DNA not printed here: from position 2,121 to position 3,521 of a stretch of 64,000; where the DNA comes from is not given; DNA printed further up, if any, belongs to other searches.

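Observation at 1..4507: CoA-dependent module (two class III CoA-transferases, MaoC hydratase, two binding-fold proteins) inside a rare-sugar locus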

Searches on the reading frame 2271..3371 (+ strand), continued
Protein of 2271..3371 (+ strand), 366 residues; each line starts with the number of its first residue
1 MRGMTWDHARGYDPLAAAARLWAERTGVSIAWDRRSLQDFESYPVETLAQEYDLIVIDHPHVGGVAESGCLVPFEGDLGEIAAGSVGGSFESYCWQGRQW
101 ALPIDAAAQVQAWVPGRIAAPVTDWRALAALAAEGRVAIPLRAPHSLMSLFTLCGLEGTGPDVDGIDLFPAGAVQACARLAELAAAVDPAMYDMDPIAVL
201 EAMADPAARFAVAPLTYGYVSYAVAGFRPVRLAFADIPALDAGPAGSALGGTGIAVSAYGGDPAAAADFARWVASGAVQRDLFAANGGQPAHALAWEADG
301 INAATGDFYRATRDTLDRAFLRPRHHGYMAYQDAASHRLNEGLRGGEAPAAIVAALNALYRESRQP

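Call 33: search_dna_similar(query=window:2271-3371:+, collection=plasmids, mode=protein, max_rows=40, max_evalue=1e-30)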
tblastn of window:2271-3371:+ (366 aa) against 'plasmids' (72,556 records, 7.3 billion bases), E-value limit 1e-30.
Records with a match: 147; places in all: 156; records where one place covers at least 80% of the query: 144.
Best place of each record, by identity: 60-80% 2; <60% 145.
By first word of the organism name: Sinorhizobium 90; Ensifer 9; Azospirillum 7; Rhizobium 6; Roseibium 6; Shinella 4; Labrenzia 4; Streptomyces 3; Persicobacter 2; Croceibacterium 1; and 15 more.
By predicted mobility (MOB-suite, as given by PLSDB): mobilizable 62; non-mobilizable 58; conjugative 27.
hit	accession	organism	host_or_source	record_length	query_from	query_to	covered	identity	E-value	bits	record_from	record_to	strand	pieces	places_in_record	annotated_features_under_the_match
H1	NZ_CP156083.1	Croceibacterium sp. TMG7-5b_MA50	Sponge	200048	1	366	100%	66.2%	2e-116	379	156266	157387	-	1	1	extracellular solute-binding protein | CaiB/BaiF CoA-transferase family protein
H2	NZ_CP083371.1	Ensifer canadensis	Melilotus albus,Cell Culture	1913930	1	363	99%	58.0%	2e-114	373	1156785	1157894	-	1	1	none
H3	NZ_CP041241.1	Sinorhizobium mexicanum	Acaciella angustissima,cell culture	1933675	1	363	99%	57.4%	8e-113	368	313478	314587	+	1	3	none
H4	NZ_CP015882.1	Ensifer adhaerens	silty clay loam soil (pH 6.1)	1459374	1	363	99%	56.7%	1e-114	373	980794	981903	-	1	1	none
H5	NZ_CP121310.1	Ensifer adhaerens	bacterial colony,soil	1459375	1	363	99%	56.7%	1e-114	373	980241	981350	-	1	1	none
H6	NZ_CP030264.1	Ensifer adhaerens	Zea mays,whole organism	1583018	1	363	99%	56.7%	1e-114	373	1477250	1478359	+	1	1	none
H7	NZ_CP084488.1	Ensifer adhaerens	cellculture,soil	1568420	1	363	99%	56.5%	2e-114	372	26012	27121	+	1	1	none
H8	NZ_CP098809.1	Ensifer adhaerens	whole organism,soil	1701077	1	363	99%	56.5%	2e-114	372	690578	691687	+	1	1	none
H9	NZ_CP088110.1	Sinorhizobium medicae WSM1115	cell culture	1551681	1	363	99%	56.3%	3e-115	375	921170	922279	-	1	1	none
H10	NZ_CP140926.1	Sinorhizobium medicae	Medicago lupulina,whole organism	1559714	1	363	99%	56.3%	4e-115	375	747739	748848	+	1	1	none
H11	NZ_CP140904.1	Sinorhizobium medicae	Medicago lupulina,whole organism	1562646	1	363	99%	56.3%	4e-115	375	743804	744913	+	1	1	none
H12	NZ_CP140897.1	Sinorhizobium medicae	Medicago lupulina,whole organism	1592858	1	363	99%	56.2%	1e-115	376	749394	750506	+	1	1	none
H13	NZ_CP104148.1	Sinorhizobium medicae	Trigonella foenum-graecum,cell culture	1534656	1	363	99%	56.1%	8e-116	376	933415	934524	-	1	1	none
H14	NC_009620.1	Sinorhizobium medicae WSM419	-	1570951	1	363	99%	56.1%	6e-114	371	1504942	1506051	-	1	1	none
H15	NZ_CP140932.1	Sinorhizobium medicae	Medicago lupulina,whole organism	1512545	1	363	99%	56.1%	7e-114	371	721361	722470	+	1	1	none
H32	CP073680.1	Sinorhizobium meliloti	Medicago truncatula,cell culture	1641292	1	347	95%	57.1%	6e-111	362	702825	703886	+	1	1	carbohydrate ABC transporter substrate-binding protein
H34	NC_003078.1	Sinorhizobium meliloti 1021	-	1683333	1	347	95%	57.1%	1e-110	361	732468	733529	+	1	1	none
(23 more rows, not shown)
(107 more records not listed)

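Call 34: get_annotated_region(hit=H34, flank=14000)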
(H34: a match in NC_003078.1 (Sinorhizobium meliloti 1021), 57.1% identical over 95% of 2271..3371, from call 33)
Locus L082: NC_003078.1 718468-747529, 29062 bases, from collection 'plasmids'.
description: Sinorhizobium meliloti 1021 plasmid pSymB, complete sequence
organism: Sinorhizobium meliloti 1021 (NCBI taxid 266834)
taxonomy: Bacteria; Pseudomonadota; Alphaproteobacteria; Hyphomicrobiales; Rhizobiaceae; Sinorhizobium; Sinorhizobium meliloti; Sinorhizobium meliloti 1021
host: -; source: -; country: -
typing (MOB-suite, as given by PLSDB): mobilizable; relaxase MOBQ
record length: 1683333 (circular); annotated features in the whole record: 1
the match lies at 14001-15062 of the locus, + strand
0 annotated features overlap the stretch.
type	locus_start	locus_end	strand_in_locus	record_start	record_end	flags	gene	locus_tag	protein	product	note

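Call 35: get_annotated_region(hit=H32, flank=14000)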
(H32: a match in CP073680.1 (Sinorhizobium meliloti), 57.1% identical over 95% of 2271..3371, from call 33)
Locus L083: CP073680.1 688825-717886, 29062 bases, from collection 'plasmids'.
description: Sinorhizobium meliloti strain ABS7 plasmid pSymB, complete sequence
organism: Sinorhizobium meliloti (NCBI taxid 382)
taxonomy: Bacteria; Pseudomonadota; Alphaproteobacteria; Hyphomicrobiales; Rhizobiaceae; Sinorhizobium; Sinorhizobium meliloti
host: -; source: Medicago truncatula,cell culture; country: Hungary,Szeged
typing (MOB-suite, as given by PLSDB): mobilizable; relaxase MOBQ
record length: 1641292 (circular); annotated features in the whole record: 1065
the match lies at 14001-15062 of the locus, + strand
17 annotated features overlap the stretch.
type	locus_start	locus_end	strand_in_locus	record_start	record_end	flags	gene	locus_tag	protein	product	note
CDS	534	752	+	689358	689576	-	-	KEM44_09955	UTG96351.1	hypothetical protein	-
CDS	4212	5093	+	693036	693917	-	-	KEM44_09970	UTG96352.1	hypothetical protein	-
CDS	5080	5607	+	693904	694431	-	-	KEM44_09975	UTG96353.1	DUF4334 domain-containing protein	-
CDS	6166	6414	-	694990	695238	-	acpP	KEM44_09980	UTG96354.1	acyl carrier protein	-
CDS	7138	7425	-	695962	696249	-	-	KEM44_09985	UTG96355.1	TraC family protein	-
CDS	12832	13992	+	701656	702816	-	-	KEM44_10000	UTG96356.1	CoA transferase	-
CDS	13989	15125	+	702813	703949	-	-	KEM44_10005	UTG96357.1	carbohydrate ABC transporter substrate-binding protein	-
CDS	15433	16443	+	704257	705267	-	-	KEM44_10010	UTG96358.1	glycoside hydrolase family 25 protein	-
CDS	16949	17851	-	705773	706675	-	-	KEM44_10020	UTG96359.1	LysR family transcriptional regulator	-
CDS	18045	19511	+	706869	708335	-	argH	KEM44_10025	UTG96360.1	argininosuccinate lyase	-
CDS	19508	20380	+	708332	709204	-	-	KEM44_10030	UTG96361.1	amino acid ABC transporter permease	-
CDS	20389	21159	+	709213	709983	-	-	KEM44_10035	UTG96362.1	amino acid ABC transporter ATP-binding protein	-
CDS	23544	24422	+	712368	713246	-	-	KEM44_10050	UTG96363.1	polysaccharide deacetylase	-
CDS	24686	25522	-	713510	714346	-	-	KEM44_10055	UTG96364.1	amidohydrolase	-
CDS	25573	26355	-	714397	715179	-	-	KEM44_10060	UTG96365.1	IclR family transcriptional regulator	-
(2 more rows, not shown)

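Call 48: predict_structure(alignment_id=A1)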
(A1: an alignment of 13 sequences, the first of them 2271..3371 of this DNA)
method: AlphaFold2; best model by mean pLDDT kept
length: 366 residues; sequences in the alignment: 13
mean_pLDDT: 62.3   pTM: 0.58
mean pLDDT of the five models: 62.3, 57.9, 57.0, 55.6, 51.9
residues with pLDDT >= 90: 61; 70-90: 85; 50-70: 82; < 50: 138
segments of 3 or more residues with pLDDT < 50: 1-12, 33-46, 52-63, 78-90, 102-107, 218-227, 244-260, 284-328
pLDDT, mean of each block of 10 residues (from residue 1): 30 57 75 45 46 47 52 51 39 53 49 84 87 94 81 73 78 92 94 82 86 72 49 69 45 38 59 53 42 33 35 33 41 83 96 94 72
secondary structure, 60 per line:
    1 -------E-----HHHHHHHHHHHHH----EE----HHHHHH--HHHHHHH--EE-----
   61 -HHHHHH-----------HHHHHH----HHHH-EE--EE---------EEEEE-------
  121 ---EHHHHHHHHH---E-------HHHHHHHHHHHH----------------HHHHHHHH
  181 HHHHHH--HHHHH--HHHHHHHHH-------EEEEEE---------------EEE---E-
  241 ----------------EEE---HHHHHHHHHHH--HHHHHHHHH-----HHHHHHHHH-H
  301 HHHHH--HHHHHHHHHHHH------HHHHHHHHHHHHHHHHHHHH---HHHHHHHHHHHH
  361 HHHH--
elements in order: H14-26 H37-42 H45-51 H62-67 H79-84 H89-92 E109-113 H125-133 H145-156 H173-186 H189-193 H196-204 E212-217 E233-235 E257-259 H263-273 H276-284 H290-298 H300-305 H308-319 H326-345 H349-364

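Call 55: predict_structure(alignment_id=A2)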
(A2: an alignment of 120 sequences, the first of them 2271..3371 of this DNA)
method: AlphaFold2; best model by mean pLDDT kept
length: 366 residues; sequences in the alignment: 120
mean_pLDDT: 94.0   pTM: 0.91
mean pLDDT of the five models: 94.0, 93.7, 93.7, 93.6, 93.2
residues with pLDDT >= 90: 303; 70-90: 60; 50-70: 3; < 50: 0
segments of 3 or more residues with pLDDT < 50: none
pLDDT, mean of each block of 10 residues (from residue 1): 92 96 98 84 86 93 87 96 95 94 95 98 97 98 95 91 90 96 97 97 98 96 96 97 79 94 97 98 95 96 96 94 88 97 98 98 86
secondary structure, 60 per line:
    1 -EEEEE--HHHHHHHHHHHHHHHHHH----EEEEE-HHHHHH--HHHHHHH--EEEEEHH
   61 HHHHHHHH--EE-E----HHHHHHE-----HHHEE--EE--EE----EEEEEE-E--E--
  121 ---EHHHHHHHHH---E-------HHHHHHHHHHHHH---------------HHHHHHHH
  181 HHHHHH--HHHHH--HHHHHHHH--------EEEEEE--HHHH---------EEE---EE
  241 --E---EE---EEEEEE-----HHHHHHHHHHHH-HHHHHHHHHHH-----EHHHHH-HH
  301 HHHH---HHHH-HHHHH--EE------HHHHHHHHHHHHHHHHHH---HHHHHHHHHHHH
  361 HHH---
elements in order: E2-6 H9-26 E31-35 H37-42 H45-51 E54-58 H59-68 H79-84 E108-113 H125-133 H145-157 H173-186 H189-193 H196-203 E212-217 H220-223 E233-235 E252-257 H263-274 H276-286 H293-297 H299-304 H308-311 H313-317 H328-345 H349-363

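Call 58: search_protein_families(library=pfam, proteins=[L020:12247-14073:-, L020:605-1672:-, L020:15473-16318:-, L050:2399-3334:+, L024:8930-9904:-, L024:8825-9775:+, L024:4946-6919:-, L024:3817-4839:+, L024:2510-3673:+, L024:7022-8926:-], max_evalue=0.0001)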
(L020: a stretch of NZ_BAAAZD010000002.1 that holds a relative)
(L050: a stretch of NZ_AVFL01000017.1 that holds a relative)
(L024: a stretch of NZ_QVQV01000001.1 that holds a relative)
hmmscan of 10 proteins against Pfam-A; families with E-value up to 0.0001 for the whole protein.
L020:12247-14073:- (609 aa): 2 families
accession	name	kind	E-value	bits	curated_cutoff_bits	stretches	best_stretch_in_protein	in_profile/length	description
PF00920.27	ILVD_EDD_N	-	1.2e-103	347.1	27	1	56-369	1-316/316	Dihydroxy-acid/6-phosphogluconate dehydratase N-terminal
PF24877.1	ILV_EDD_C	-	2.3e-42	145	27.7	1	379-587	1-191/191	Dihydroxy-acid/6-phosphogluconate dehydratase C-terminal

L020:605-1672:- (356 aa): 3 families
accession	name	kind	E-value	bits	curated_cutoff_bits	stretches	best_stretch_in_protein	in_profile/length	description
PF00251.26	Glyco_hydro_32N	-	4.2e-12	46.7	22.1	1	132-269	12-147/307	Glycosyl hydrolases family 32 N-terminal domain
PF04616.20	Glyco_hydro_43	-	4.2e-12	46.5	32.2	1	161-332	35-201/288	Glycosyl hydrolases family 43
PF04041.19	Glyco_hydro_130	-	8e-09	35.3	26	0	61-104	99-142/320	beta-1,4-mannooligosaccharide phosphorylase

L020:15473-16318:- (282 aa): 1 family
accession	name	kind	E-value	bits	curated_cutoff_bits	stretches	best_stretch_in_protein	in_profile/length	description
PF06283.17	ThuA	-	1.1e-55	189.6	33.4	1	52-274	2-209/209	Trehalose utilisation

L050:2399-3334:+ (312 aa): 2 families
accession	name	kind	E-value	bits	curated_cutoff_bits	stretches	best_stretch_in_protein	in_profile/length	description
PF03466.25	LysR_substrate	-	7.1e-31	107.7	28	1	99-296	6-205/209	LysR substrate binding domain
PF00126.33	HTH_1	-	1.3e-20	73.6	26.6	1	14-72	2-60/60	Bacterial regulatory helix-turn-helix protein, lysR family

L024:8930-9904:- (325 aa): 1 family
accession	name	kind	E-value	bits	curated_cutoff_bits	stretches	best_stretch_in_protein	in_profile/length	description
PF13714.12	PEP_mutase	-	2.6e-74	250.3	31.5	1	63-300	1-239/240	Phosphoenolpyruvate phosphomutase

L024:8825-9775:+ (317 aa): 0 families

L024:4946-6919:- (658 aa): 7 families
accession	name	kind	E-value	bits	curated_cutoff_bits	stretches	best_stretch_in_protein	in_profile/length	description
PF13426.13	PAS_9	-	3.5e-30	104.8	27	2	48-150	3-103/103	PAS domain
PF00989.32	PAS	-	5.1e-25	88.1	22.6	2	48-148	13-113/113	PAS fold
PF08448.16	PAS_4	-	6.9e-22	78.2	23.1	2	48-152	7-109/110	PAS fold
PF02518.31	HATPase_c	-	1.1e-21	77.8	26.4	1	408-525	2-109/111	Histidine kinase-, DNA gyrase B-, and HSP90-like ATPase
PF00072.30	Response_reg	-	9.8e-19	68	30.2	1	544-655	1-110/111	Response regulator receiver domain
PF08447.18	PAS_3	-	5.4e-16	59.1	25.6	2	59-144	2-88/89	PAS fold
PF00512.31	HisKA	-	8.2e-09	35.8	26.9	1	303-364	3-64/66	His Kinase A (phospho-acceptor) domain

L024:3817-4839:+ (341 aa): 1 family
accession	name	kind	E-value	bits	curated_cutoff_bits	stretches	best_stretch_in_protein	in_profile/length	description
PF01436.27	NHL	-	2.1e-07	31.1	20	0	221-239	2-21/28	NHL repeat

L024:2510-3673:+ (388 aa): 0 families

L024:7022-8926:- (635 aa): 6 families
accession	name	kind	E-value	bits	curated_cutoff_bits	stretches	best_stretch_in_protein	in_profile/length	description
PF00664.28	ABC_membrane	-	1e-52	179.9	28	1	58-326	2-272/274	ABC transporter transmembrane region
PF00005.33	ABC_tran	-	4.4e-34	118.5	25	1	393-541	2-137/137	ABC transporter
PF02463.25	SMC_N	-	9.1e-09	35.5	40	1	435-583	113-211/220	RecF/RecN/SMC N terminal domain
PF13191.12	AAA_16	-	2.1e-05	25.5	32.6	1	389-566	9-166/167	AAA ATPase domain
PF13401.12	AAA_22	-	5.4e-05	23.9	27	0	403-543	6-96/130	AAA domain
PF13304.12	AAA_21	-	5.8e-05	23.7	27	0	406-428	3-42/304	AAA domain, putative AbiEii toxin, Type IV TA system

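Call 59: fold_search(model_id=the predicted structure, library=pdb)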
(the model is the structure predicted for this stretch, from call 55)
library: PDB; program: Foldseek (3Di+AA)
matches with E <= 10: 1741; with E <= 0.001: 1025
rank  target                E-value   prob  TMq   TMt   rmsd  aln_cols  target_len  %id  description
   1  7jtr_A                1.1e-17  1.00  0.75  0.74   4.2       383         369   15  Complex of maltose-binding protein (MBP) with single-chain Fv (scFv) (released 2021-05-05)
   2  6vls_A                1.4e-17  1.00  0.79  0.33   3.8       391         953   16  Structure of C-terminal fragment of Vip3A toxin (released 2020-07-22)
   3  5w0z_B                1.5e-17  1.00  0.73  0.52   4.3       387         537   16  Crystal structure of MBP fused activation-induced cytidine deaminase (AID) (released 2017-08-16)
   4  4xzs_A                1.6e-17  1.00  0.77  0.68   4.1       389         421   16  Crystal Structure of TRIAP1-MBP fusion (released 2016-01-20)
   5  4blb_B                1.6e-17  1.00  0.75  0.41   4.4       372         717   17  Crystal structure of a human Suppressor of fused (SUFU)-GLI1p complex (released 2013-11-27)
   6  6slm_A                1.8e-17  1.00  0.77  0.55   4.1       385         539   16  Crystal structure of full-length HPV31 E6 oncoprotein in complex with LXXLL peptide of ubiquitin ligase E6AP (released 2020-09-09)
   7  5w0z_A                1.8e-17  1.00  0.73  0.52   4.3       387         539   16  Crystal structure of MBP fused activation-induced cytidine deaminase (AID) (released 2017-08-16)
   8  5v6y_D                2.0e-17  1.00  0.76  0.53   4.2       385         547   16  Crystal structure of the human CLR:RAMP1 extracellular domain heterodimer with bound high-affinity and altered selecti (released 2018-01-31)
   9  5v6y_B                2.2e-17  1.00  0.75  0.52   4.5       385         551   16  Crystal structure of the human CLR:RAMP1 extracellular domain heterodimer with bound high-affinity and altered selecti (released 2018-01-31)
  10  1a7l_A                2.3e-17  1.00  0.78  0.76   4.3       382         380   16  DOMINANT B-CELL EPITOPE FROM THE PRES2 REGION OF HEPATITIS B VIRUS IN THE FORM OF AN INSERTED PEPTIDE SEGMENT IN MALTO (released 1998-06-17)
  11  3l2j_A                2.3e-17  1.00  0.76  0.59   4.3       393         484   16  Dimeric structure of the ligand-free extracellular domain of the human parathyroid hormone receptor (PTH1R) (released 2010-02-02)
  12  4wvg_A                2.3e-17  1.00  0.75  0.56   4.2       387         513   16  Crystal structure of the Type-I signal peptidase from Staphylococcus aureus (SpsB). (released 2015-09-23)
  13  5hzv_A                2.5e-17  1.00  0.79  0.50   3.7       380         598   16  Crystal structure of the zona pellucida module of human endoglin/CD105 (released 2017-06-07)
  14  4ikm_A                2.6e-17  1.00  0.75  0.61   4.4       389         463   16  X-ray structure of CARD8 CARD domain (released 2013-05-08)
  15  8ybe_A                2.8e-17  1.00  0.76  0.76   4.0       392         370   16  Cryo-EM structure of Maltose Binding Protein (released 2024-03-06)
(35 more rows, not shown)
